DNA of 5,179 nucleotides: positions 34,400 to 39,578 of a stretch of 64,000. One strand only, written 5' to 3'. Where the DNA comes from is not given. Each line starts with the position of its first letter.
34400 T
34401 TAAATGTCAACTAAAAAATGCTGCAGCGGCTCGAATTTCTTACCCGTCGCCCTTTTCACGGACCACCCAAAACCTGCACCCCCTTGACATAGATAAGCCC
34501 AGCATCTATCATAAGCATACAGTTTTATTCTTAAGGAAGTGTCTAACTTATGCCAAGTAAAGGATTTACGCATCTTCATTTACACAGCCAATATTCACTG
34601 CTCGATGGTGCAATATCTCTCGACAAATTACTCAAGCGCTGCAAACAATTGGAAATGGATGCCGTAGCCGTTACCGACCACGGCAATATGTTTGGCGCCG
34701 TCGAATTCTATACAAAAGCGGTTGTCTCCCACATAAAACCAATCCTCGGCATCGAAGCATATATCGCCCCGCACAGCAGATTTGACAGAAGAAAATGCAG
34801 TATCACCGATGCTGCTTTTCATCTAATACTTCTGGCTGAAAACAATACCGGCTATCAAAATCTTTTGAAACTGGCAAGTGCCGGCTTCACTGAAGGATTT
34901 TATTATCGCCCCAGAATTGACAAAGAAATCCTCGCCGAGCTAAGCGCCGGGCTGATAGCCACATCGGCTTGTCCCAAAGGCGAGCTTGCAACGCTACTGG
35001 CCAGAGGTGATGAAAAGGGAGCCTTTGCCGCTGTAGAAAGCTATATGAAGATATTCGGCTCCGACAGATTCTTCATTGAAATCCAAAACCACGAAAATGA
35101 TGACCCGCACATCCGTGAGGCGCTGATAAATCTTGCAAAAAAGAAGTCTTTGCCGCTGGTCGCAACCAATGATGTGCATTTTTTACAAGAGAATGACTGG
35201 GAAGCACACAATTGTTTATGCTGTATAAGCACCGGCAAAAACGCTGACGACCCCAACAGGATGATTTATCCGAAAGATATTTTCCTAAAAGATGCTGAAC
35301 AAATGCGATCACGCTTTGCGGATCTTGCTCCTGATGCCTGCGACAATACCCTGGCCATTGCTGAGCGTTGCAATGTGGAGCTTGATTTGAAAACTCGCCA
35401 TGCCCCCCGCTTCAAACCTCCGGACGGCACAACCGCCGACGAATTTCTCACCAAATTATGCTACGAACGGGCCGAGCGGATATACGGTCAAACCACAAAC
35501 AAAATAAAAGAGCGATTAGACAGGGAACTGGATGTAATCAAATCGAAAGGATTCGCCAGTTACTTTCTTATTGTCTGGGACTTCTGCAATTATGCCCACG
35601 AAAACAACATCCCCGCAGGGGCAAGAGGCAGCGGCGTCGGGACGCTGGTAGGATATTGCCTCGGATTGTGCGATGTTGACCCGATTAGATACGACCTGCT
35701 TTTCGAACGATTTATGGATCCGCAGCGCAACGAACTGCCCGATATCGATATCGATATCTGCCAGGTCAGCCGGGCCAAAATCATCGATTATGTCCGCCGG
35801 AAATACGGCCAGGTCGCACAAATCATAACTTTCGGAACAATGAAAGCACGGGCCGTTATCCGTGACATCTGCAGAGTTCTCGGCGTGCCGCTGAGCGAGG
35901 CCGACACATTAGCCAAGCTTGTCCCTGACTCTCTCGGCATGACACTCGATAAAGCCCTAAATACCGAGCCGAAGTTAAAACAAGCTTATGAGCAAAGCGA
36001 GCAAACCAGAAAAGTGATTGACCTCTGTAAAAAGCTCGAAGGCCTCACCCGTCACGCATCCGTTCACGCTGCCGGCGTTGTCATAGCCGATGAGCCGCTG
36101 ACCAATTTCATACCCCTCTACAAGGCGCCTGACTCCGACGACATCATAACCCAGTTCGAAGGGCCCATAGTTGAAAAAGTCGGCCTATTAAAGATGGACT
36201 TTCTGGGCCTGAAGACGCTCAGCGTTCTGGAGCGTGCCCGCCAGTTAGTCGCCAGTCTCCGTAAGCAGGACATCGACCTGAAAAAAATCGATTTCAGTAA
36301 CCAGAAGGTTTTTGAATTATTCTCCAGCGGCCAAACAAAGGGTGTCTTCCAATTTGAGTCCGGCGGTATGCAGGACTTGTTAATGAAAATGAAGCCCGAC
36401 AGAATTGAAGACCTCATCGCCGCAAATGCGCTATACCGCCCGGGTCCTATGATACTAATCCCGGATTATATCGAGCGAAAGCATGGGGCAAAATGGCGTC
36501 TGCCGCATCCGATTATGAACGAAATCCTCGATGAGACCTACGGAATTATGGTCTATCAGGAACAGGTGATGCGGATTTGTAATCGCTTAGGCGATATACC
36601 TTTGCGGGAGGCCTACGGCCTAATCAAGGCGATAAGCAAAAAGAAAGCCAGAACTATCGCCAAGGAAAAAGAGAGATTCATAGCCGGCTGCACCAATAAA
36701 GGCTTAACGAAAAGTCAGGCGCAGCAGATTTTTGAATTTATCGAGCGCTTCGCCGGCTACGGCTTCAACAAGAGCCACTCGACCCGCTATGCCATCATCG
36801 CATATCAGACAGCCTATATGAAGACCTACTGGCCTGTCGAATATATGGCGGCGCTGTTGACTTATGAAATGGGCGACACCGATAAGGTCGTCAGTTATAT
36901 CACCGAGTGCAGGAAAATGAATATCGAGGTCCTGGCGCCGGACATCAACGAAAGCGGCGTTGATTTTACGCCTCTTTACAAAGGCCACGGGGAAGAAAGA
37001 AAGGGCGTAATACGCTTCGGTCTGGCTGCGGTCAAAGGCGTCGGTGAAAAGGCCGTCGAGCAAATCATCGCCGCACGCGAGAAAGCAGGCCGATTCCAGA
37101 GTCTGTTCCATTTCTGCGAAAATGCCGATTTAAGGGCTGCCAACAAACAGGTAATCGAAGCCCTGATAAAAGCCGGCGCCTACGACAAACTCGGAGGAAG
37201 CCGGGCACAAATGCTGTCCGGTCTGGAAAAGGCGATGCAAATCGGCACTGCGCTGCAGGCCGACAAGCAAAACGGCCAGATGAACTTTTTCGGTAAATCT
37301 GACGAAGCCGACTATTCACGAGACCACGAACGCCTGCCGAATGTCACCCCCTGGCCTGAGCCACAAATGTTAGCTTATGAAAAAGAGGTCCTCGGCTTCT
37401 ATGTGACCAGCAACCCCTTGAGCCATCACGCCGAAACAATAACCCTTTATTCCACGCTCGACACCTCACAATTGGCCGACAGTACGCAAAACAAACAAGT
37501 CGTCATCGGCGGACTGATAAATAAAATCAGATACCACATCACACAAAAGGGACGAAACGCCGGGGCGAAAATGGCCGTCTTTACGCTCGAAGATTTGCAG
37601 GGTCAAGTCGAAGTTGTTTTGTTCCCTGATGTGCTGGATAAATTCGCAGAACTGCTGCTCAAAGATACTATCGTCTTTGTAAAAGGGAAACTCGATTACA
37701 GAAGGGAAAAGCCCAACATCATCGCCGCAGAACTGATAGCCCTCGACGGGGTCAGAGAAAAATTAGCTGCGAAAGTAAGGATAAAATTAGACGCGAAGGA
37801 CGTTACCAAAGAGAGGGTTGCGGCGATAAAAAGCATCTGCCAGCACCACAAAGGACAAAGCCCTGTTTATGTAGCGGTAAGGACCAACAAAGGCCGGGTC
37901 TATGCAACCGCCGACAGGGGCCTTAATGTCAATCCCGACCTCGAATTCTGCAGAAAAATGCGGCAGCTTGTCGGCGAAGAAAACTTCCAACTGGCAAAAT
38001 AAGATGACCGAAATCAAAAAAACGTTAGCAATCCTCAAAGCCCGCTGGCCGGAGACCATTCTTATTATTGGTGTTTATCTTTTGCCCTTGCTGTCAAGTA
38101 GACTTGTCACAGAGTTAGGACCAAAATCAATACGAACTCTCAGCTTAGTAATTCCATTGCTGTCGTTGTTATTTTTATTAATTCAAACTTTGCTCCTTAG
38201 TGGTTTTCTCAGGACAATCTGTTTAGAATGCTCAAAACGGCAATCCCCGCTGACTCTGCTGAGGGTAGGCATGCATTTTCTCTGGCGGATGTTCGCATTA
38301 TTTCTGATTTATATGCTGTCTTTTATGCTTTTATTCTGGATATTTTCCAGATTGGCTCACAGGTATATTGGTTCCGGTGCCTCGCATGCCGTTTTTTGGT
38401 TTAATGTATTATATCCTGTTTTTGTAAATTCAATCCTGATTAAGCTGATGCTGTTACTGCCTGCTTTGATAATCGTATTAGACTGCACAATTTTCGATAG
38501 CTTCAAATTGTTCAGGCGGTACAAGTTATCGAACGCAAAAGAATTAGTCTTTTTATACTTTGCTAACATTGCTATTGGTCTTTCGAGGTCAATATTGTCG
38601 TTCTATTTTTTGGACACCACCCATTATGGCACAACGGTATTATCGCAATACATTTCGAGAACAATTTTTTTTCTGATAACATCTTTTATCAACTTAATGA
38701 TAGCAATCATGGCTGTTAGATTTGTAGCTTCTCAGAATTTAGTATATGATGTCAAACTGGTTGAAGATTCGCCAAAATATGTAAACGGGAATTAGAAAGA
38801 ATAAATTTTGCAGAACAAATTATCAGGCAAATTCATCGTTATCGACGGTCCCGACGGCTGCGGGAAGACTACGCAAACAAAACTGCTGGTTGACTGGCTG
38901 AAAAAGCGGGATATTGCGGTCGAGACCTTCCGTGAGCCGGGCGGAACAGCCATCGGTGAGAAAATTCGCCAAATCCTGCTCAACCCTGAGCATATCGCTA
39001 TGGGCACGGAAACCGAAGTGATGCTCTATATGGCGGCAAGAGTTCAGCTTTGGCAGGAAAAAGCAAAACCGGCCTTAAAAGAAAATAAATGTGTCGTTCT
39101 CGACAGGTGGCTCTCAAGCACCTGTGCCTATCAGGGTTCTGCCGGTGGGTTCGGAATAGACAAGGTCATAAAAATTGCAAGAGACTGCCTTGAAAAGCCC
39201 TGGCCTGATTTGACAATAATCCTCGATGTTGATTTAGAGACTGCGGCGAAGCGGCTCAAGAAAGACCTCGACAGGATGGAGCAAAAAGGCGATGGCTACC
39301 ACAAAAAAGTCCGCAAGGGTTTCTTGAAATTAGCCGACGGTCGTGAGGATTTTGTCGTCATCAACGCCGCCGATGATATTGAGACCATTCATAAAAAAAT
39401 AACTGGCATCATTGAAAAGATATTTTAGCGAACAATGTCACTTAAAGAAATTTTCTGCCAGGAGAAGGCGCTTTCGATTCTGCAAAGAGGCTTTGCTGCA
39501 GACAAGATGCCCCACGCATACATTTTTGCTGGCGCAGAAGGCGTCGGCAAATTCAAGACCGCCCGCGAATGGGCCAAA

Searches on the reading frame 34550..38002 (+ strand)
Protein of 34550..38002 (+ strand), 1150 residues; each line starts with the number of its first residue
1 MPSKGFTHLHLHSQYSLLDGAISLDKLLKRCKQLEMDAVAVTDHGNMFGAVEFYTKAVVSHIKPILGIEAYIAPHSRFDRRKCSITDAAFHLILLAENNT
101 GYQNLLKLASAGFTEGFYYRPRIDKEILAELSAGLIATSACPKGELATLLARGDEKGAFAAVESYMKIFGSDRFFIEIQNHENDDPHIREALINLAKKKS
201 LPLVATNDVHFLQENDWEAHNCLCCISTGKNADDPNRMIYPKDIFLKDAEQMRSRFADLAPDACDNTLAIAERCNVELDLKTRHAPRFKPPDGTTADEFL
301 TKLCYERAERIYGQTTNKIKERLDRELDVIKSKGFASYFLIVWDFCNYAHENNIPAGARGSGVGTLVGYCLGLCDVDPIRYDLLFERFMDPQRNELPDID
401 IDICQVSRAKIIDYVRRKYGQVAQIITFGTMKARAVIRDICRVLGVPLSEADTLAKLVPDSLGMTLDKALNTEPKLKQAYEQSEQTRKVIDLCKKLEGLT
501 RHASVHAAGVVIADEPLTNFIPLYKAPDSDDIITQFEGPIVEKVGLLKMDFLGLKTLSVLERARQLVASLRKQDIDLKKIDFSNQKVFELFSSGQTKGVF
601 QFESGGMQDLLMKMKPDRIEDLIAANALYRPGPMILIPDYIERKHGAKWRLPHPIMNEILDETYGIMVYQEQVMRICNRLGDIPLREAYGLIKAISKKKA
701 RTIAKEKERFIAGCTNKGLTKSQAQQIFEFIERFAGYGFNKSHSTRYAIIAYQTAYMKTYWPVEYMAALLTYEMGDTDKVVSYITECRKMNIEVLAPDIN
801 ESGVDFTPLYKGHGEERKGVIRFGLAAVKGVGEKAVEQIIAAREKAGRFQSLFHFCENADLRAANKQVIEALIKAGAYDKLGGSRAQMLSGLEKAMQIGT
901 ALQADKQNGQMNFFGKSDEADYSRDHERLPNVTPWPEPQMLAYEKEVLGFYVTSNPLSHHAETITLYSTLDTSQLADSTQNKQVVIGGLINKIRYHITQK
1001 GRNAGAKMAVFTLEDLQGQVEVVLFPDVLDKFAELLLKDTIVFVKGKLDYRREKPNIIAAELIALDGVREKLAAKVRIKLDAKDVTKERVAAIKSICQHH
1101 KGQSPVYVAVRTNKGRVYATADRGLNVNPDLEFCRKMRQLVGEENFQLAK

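Call 23: search_protein_families(library=pfam, proteins=[window:34550-38002:+])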
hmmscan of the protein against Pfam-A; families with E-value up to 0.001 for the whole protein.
window:34550-38002:+ (1150 aa): 5 families
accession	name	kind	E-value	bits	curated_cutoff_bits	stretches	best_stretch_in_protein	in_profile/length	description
PF07733.18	DNA_pol3_alpha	-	2.1e-96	323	23.9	1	299-553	2-260/260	Bacterial DNA polymerase III alpha NTPase domain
PF02811.25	PHP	-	1.1e-55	188.9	26.4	1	8-181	1-164/164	PHP domain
PF17657.6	DNA_pol3_finger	-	3e-55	186.5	22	1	556-718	1-166/166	Bacterial DNA polymerase III alpha subunit finger domain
PF14579.12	HHH_6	-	2.3e-30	105.1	25.6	1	791-888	1-90/90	Helix-hairpin-helix motif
PF01336.31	tRNA_anti-codon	-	3.7e-11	43.2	27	1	984-1062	1-72/75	OB-fold nucleic acid binding domain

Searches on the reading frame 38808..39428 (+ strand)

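Call 24: search_protein_families(library=pfam, proteins=[window:38808-39428:+])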
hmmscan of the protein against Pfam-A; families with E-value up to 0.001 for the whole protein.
window:38808-39428:+ (206 aa): 6 families
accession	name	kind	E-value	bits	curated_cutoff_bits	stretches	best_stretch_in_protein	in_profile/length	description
PF02223.23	Thymidylate_kin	-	3.6e-48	164.2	27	1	12-198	1-185/185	Thymidylate kinase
PF13521.12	AAA_28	-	3.5e-07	31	27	1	10-149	2-126/164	AAA domain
PF01712.25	dNK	-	2.6e-06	27.8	27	1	10-178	1-169/203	Deoxynucleoside kinase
PF13401.12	AAA_22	-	1.4e-05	25.8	27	1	7-80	5-77/130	AAA domain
PF13238.12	AAA_18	-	0.00058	20.8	29.4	0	10-154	1-112/128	AAA domain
PF00004.35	AAA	-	0.00079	20.3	21.2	0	13-42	4-28/131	ATPase family associated with various cellular activities (AAA)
